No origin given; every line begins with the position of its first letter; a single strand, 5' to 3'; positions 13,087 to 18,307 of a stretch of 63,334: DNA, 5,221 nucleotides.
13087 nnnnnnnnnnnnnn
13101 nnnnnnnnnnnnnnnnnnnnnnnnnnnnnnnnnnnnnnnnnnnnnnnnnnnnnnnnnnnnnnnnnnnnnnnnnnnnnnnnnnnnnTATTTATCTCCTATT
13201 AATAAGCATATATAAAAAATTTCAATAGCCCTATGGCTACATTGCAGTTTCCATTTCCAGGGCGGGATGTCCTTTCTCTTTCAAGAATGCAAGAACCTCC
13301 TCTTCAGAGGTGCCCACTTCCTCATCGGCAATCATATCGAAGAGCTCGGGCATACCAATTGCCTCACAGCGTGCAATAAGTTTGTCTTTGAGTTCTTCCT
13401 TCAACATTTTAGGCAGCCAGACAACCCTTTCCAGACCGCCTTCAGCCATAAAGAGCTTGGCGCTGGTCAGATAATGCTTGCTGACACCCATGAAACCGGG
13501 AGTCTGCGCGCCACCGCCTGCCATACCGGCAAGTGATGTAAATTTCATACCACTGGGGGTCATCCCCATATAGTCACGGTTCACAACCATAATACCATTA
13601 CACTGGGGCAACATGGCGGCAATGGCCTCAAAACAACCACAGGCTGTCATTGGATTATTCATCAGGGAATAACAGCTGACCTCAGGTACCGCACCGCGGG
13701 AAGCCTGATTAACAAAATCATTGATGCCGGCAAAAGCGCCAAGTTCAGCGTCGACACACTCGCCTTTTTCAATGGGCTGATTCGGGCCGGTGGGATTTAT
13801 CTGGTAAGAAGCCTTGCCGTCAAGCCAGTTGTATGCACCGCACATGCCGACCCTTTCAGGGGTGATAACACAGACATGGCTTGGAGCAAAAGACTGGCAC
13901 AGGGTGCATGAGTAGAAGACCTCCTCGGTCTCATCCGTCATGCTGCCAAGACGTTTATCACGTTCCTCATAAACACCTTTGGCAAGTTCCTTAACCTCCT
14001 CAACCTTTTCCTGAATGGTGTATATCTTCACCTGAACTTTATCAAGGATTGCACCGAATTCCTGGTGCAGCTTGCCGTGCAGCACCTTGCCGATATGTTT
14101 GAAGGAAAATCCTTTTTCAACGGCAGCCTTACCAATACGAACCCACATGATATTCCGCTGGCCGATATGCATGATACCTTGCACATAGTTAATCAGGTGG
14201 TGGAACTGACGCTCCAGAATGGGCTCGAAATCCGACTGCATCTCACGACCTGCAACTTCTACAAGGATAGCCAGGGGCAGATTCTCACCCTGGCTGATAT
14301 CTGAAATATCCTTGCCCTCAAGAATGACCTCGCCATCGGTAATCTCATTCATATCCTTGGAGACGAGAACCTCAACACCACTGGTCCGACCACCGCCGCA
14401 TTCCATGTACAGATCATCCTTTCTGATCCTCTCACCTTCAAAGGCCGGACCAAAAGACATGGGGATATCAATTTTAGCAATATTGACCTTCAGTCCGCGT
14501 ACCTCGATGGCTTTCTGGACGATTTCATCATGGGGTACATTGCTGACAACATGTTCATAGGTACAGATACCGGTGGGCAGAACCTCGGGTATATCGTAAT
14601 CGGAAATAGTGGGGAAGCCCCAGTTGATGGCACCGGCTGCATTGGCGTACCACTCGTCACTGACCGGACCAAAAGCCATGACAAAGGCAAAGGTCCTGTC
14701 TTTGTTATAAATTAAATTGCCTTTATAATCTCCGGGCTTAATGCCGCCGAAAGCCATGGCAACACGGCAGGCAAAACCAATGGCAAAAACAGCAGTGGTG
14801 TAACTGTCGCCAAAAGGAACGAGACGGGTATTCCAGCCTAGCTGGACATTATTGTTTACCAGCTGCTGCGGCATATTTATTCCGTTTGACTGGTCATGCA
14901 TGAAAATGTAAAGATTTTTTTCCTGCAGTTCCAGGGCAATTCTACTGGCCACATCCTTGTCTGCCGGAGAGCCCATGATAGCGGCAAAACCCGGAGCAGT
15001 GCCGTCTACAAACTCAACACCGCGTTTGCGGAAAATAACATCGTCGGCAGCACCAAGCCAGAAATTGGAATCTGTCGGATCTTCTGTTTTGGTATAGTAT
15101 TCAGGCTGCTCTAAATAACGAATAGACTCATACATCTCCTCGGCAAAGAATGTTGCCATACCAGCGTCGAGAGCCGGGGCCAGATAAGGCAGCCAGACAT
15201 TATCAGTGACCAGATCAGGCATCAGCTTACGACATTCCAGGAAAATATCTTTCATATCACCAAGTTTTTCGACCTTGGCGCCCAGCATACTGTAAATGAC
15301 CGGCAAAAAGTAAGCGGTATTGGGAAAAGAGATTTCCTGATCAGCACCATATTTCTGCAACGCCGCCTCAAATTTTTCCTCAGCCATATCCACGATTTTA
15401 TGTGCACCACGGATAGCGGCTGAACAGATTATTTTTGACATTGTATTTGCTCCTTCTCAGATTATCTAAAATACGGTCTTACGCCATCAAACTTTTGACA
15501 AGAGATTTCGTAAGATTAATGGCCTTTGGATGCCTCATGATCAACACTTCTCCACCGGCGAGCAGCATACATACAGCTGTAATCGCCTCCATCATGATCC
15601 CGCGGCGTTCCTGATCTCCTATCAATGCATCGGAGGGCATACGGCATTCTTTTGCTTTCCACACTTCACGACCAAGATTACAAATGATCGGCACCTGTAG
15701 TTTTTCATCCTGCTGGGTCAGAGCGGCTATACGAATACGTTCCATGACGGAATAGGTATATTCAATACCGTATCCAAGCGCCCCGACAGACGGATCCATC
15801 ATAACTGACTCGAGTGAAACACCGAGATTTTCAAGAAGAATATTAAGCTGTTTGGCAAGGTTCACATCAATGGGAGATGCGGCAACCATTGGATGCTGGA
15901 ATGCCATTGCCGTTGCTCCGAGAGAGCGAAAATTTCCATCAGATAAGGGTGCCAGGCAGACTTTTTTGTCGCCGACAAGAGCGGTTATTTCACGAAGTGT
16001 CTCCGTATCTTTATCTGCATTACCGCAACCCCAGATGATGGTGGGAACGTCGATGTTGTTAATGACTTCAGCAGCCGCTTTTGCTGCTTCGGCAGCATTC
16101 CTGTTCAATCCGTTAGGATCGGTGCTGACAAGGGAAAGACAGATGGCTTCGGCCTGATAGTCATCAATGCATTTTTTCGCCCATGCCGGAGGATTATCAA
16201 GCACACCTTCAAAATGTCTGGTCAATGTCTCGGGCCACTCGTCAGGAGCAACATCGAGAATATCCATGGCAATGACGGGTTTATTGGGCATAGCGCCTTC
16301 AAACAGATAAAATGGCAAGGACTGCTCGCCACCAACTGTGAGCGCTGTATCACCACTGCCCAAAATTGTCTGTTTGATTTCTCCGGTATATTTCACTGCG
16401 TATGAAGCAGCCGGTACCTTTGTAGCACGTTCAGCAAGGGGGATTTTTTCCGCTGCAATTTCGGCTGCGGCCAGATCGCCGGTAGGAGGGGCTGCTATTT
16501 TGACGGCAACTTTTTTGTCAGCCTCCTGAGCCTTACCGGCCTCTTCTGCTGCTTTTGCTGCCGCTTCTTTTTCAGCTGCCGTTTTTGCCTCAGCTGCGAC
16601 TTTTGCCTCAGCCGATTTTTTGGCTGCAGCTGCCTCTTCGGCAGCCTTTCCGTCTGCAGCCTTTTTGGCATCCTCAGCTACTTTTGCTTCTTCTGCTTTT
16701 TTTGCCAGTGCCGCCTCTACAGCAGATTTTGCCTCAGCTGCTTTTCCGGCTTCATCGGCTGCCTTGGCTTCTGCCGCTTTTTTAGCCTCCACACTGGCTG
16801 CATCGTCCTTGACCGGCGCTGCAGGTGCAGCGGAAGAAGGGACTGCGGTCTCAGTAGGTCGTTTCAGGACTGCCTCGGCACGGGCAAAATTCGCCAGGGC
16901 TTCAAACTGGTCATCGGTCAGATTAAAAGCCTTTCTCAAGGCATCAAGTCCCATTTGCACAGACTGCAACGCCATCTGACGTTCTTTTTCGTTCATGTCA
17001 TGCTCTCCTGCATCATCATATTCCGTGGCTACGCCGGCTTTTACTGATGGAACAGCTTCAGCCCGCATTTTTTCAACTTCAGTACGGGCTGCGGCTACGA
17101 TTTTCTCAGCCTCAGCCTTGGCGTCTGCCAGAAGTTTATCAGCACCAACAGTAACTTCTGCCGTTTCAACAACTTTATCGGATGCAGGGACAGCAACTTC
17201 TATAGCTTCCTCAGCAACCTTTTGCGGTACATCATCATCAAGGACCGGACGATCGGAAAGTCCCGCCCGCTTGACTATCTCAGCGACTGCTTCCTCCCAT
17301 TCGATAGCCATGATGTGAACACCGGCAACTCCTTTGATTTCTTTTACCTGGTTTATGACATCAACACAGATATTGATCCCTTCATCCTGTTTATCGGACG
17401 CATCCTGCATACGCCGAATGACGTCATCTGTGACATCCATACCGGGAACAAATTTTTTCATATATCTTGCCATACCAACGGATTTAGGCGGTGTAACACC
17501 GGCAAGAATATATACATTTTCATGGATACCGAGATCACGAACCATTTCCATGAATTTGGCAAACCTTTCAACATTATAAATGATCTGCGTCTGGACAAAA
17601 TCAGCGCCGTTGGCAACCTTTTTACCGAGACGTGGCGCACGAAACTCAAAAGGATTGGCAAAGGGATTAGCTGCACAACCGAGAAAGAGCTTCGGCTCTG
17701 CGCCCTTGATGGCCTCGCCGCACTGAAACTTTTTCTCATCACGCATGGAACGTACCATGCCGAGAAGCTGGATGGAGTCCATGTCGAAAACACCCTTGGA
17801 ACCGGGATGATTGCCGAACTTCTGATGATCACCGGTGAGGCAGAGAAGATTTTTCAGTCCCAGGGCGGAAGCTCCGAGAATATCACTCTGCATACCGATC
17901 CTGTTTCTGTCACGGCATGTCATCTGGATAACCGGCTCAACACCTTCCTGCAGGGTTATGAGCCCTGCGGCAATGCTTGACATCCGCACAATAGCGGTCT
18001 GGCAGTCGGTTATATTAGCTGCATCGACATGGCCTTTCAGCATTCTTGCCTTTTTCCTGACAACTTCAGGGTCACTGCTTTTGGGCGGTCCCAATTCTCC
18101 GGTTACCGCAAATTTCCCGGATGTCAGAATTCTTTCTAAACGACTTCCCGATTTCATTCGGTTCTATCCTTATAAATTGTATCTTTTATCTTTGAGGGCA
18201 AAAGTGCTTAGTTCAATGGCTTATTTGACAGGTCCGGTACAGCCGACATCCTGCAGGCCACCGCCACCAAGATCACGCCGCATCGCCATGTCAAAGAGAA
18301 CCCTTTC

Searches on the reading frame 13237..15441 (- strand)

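Call 73: search_protein_families(library=pfam, proteins=[window:13237-15441:-], max_evalue=0.00001)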
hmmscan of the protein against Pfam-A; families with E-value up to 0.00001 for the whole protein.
window:13237-15441:- (734 aa): 3 families
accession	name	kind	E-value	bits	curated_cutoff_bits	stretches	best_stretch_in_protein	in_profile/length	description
PF19436.4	ACS_CODH_B_C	-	1e-120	402.2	25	1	491-733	1-244/245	ACS/CODH beta subunit C-terminal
PF03598.20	CdhC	-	2.3e-66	222.9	24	1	326-480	1-155/155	CO dehydrogenase/acetyl-CoA synthase complex beta subunit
PF18537.6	CODH_A_N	-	2.6e-28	98.3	32.2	1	21-110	1-83/83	Carbon monoxide dehydrogenase subunit alpha N-terminal domain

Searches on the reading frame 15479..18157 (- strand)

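Call 73: search_protein_families(library=pfam, proteins=[window:15479-18157:-], max_evalue=0.00001)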
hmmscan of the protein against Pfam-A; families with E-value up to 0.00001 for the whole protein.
window:15479-18157:- (892 aa): 2 families
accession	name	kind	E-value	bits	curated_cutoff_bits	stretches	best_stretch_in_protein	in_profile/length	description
PF03599.22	CdhD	-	7e-43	147.3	24.8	1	598-837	3-223/387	CO dehydrogenase/acetyl-CoA synthase delta subunit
PF02219.23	MTHFR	-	2.8e-39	135.6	24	1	6-299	1-287/287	Methylenetetrahydrofolate reductase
